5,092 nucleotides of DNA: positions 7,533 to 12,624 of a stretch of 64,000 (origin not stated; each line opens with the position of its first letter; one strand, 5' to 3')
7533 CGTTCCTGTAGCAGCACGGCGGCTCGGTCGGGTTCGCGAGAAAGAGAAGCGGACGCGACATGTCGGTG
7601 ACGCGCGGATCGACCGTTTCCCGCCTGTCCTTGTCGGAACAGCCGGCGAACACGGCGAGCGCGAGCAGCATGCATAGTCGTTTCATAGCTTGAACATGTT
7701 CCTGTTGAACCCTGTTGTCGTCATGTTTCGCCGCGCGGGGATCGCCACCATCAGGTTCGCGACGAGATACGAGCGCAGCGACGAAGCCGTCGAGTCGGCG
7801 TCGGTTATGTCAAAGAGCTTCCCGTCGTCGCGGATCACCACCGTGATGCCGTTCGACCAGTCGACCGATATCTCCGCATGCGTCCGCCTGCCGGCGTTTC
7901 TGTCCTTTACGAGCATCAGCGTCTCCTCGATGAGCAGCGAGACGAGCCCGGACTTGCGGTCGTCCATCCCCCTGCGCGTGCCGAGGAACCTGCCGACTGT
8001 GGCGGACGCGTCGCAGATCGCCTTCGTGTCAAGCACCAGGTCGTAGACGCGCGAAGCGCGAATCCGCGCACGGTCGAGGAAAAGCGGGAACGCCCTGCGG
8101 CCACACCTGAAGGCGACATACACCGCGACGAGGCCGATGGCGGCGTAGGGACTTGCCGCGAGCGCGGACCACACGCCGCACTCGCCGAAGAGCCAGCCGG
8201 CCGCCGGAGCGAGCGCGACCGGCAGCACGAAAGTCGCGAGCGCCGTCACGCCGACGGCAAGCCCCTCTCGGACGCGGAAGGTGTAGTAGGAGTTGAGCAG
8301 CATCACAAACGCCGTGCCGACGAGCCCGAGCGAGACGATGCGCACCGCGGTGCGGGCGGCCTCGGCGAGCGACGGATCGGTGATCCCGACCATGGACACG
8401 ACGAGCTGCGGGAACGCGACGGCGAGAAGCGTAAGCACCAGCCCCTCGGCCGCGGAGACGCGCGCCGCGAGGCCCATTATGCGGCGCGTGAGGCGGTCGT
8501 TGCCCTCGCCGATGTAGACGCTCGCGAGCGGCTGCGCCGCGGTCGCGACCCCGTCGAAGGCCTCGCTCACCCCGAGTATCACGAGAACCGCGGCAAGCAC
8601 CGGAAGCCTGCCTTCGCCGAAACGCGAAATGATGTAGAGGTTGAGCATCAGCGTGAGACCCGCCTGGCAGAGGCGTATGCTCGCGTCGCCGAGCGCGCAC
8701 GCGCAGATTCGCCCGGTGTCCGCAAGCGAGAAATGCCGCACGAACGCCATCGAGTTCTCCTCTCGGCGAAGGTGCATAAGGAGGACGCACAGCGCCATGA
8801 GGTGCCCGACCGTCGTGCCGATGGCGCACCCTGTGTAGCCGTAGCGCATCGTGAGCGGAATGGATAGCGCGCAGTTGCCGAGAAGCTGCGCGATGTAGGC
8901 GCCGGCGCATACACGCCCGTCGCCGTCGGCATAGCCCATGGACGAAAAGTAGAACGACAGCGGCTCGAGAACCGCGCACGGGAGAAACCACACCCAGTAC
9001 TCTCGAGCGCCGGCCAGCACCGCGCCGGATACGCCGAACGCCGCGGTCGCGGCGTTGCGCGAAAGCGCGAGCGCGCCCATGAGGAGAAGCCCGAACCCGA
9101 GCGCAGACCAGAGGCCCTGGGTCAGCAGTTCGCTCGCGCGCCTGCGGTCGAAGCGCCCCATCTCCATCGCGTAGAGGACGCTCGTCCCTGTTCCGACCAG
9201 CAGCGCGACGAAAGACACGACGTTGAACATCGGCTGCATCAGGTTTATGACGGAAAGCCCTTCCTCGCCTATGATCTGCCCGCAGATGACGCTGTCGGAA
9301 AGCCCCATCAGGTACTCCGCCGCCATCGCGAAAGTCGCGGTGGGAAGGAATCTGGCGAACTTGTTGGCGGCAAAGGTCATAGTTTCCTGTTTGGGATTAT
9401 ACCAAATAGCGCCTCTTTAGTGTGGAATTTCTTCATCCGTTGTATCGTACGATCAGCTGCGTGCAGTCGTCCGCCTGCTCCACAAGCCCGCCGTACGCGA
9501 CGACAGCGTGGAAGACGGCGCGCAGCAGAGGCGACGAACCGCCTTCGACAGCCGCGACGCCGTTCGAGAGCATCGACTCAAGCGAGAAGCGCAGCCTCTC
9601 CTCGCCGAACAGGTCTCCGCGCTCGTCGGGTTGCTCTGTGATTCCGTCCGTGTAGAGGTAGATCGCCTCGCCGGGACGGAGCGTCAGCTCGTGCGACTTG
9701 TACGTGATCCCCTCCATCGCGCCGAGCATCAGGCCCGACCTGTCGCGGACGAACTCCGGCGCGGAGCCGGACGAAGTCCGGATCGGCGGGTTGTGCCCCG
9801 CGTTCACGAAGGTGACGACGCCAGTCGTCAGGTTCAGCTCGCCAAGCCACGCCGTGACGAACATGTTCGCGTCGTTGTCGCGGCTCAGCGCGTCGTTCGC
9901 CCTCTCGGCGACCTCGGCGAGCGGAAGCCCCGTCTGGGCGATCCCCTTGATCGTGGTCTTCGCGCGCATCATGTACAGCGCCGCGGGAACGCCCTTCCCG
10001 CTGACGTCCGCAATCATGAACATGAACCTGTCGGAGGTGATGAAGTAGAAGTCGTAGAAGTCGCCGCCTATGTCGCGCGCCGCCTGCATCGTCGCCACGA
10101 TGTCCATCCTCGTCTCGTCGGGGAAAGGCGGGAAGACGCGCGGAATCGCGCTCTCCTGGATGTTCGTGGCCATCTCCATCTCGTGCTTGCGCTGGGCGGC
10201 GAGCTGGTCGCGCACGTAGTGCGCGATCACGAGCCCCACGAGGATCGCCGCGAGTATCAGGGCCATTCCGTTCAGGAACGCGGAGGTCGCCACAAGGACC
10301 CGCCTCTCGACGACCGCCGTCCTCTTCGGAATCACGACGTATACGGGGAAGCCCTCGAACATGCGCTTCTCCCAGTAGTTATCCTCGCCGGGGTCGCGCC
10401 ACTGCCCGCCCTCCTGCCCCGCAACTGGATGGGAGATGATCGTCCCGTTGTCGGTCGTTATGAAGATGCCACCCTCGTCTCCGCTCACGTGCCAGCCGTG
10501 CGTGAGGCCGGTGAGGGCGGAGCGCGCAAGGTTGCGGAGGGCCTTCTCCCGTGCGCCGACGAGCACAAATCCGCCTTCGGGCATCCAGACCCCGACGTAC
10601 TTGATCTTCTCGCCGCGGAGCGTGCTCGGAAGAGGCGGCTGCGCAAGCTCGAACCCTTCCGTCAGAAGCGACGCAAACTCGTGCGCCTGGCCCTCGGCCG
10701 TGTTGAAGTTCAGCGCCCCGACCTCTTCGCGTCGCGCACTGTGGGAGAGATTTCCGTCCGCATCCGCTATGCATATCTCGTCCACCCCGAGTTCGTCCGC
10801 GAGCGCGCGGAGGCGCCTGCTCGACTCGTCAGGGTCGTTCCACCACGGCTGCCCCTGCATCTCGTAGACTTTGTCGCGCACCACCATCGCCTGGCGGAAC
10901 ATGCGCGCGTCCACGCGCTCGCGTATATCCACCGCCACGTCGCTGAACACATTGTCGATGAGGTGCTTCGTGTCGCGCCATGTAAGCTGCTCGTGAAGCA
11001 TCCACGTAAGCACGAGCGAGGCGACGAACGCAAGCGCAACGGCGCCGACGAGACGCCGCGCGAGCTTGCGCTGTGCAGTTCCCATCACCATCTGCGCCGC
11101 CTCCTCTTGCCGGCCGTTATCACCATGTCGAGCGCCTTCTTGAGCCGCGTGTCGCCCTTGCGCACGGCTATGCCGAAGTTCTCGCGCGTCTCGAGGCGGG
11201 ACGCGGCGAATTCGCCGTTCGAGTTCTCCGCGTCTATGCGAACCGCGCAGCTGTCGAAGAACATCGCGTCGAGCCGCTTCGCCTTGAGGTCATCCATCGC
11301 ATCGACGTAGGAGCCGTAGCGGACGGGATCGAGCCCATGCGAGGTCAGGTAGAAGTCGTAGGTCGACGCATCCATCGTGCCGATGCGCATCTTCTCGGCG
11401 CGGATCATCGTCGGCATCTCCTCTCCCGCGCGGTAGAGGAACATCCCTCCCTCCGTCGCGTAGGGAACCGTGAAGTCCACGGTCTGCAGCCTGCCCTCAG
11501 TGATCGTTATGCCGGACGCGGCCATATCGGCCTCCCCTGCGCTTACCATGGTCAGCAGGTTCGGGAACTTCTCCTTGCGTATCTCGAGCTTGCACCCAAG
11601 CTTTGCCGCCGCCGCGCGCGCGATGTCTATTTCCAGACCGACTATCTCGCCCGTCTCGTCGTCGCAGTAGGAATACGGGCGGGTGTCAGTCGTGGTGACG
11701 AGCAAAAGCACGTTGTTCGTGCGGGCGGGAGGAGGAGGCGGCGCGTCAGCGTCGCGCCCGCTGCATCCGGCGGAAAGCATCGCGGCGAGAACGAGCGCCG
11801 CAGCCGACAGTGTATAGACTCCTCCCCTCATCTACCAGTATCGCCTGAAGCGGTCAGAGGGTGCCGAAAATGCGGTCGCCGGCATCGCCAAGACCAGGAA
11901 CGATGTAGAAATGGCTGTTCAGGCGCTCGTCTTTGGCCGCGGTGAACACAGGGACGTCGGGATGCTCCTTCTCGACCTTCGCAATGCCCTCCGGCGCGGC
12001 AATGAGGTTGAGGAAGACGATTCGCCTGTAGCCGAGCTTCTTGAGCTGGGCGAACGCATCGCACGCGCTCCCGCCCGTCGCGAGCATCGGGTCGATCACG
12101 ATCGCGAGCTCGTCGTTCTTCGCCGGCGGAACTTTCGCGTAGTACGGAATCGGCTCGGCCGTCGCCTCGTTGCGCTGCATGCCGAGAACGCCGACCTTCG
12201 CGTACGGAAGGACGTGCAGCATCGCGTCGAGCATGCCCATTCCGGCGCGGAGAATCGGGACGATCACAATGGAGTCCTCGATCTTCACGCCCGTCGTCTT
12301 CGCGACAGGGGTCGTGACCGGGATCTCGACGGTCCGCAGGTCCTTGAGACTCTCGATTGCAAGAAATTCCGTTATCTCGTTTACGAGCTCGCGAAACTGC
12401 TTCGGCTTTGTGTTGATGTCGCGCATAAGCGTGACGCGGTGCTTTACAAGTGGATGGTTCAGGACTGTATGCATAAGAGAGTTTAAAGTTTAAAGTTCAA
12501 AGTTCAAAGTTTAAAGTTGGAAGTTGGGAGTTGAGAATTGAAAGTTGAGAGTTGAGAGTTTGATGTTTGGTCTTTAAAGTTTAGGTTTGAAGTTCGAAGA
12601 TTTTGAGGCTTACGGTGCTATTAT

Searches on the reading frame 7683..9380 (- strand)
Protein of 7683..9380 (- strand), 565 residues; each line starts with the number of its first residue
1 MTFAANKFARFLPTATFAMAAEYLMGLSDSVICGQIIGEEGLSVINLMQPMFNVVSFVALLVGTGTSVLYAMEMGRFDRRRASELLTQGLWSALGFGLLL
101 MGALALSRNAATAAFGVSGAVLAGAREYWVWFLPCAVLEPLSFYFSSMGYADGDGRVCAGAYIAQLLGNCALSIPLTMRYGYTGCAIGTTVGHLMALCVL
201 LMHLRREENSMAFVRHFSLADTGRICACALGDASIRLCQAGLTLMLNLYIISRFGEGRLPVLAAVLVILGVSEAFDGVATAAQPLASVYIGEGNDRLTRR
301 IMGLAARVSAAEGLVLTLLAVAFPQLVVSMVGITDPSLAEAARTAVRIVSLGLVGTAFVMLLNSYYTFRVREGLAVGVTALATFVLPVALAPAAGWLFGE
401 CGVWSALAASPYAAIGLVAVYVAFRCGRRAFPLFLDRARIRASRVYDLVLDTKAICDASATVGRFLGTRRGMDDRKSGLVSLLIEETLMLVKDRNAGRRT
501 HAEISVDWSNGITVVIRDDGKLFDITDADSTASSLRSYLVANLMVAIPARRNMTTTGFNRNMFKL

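Call 47: search_protein_families(library=pfam, proteins=[window:7683-9380:-], max_evalue=0.0001)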
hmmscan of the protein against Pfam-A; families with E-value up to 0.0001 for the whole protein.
window:7683-9380:- (565 aa): 1 family
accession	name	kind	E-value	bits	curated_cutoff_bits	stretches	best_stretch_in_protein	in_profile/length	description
PF01554.23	MatE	-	1.5e-19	70.7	24.9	2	16-164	3-148/161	MatE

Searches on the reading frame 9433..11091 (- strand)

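Call 47: search_protein_families(library=pfam, proteins=[window:9433-11091:-], max_evalue=0.0001)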
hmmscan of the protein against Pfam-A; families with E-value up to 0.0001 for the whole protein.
window:9433-11091:- (552 aa): 1 family
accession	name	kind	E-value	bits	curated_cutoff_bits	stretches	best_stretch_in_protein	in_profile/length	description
PF07228.17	SpoIIE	-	1.3e-47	162.7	25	1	353-550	2-191/192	Stage II sporulation protein E (SpoIIE)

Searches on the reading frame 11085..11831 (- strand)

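Call 47: search_protein_families(library=pfam, proteins=[window:11085-11831:-], max_evalue=0.0001)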
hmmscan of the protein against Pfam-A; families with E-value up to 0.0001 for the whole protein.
window:11085-11831:- (248 aa): 2 families
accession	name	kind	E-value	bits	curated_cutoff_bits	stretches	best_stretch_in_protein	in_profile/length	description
PF00497.25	SBP_bac_3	-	9.6e-28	97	26.4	1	45-240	4-115/132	Bacterial extracellular solute-binding proteins, family 3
PF10613.14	Lig_chan-Glu_bd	-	1.5e-07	32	30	1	63-134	42-112/115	Ligated ion channel L-glutamate- and glycine-binding site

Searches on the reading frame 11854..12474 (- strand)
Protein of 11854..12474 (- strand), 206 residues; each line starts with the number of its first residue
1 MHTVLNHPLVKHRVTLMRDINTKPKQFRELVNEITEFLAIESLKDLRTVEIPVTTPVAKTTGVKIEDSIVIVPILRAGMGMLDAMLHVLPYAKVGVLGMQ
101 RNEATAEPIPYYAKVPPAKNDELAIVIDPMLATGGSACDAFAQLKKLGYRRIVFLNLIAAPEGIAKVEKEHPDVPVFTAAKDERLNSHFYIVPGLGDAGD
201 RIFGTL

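Call 47: search_protein_families(library=pfam, proteins=[window:11854-12474:-], max_evalue=0.0001)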
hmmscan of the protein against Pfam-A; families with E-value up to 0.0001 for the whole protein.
window:11854-12474:- (206 aa): 2 families
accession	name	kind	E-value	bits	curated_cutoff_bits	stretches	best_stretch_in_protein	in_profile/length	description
PF14681.12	UPRTase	-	5.8e-69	232.1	27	1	4-205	1-206/206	Uracil phosphoribosyltransferase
PF00156.33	Pribosyltran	-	5.4e-06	26.2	26.3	1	68-169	30-135/158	Phosphoribosyl transferase domain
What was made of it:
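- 11854..12474 (-): upp (uracil phosphoribosyltransferase) without the module. It belongs to the conserved Upp-MatE-SBP-PP2C-STAS-AzgA-Apt-UraA cluster. Pfam UPRTase E = 6e-69, residues 4-205 of 206 (call 47).
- Checked: The upp gene at 11854-12474 lacks the module: it is 206 aa and UPRTase spans residues 4-205 (call 47).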
